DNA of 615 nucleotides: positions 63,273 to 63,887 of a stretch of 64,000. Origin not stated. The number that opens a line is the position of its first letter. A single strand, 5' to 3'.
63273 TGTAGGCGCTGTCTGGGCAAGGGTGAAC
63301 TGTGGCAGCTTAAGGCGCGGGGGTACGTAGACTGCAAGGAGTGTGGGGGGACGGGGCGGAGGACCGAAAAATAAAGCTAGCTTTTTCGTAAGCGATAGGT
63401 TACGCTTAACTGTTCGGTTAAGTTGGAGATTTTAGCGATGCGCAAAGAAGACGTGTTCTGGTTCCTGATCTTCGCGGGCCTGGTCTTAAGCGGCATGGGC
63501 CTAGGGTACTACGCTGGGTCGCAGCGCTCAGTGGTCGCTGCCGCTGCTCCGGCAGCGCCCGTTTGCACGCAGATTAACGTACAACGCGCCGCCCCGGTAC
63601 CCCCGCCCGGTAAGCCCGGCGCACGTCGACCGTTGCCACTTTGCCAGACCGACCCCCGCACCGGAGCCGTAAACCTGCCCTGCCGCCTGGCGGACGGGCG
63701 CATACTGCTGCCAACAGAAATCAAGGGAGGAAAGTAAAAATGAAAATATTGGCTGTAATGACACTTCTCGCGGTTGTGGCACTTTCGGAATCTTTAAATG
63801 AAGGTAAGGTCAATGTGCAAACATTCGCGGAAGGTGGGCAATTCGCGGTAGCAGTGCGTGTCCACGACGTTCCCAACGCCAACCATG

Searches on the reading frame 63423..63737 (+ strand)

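Call 11: search_protein_families(library=pfam, proteins=[window:63423-63737:+], max_evalue=0.01)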
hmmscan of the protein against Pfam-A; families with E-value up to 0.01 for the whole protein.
window:63423-63737:+ (104 aa): 0 families

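Call 12: search_protein_families(library=phrogs, proteins=[window:63423-63737:+], max_evalue=0.01)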
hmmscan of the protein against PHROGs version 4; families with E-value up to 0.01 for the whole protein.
window:63423-63737:+ (104 aa): 1 family
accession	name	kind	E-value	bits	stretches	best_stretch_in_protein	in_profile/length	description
phrog_7781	-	head and packaging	0.005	17.9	1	10-35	14-39/39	minor coat protein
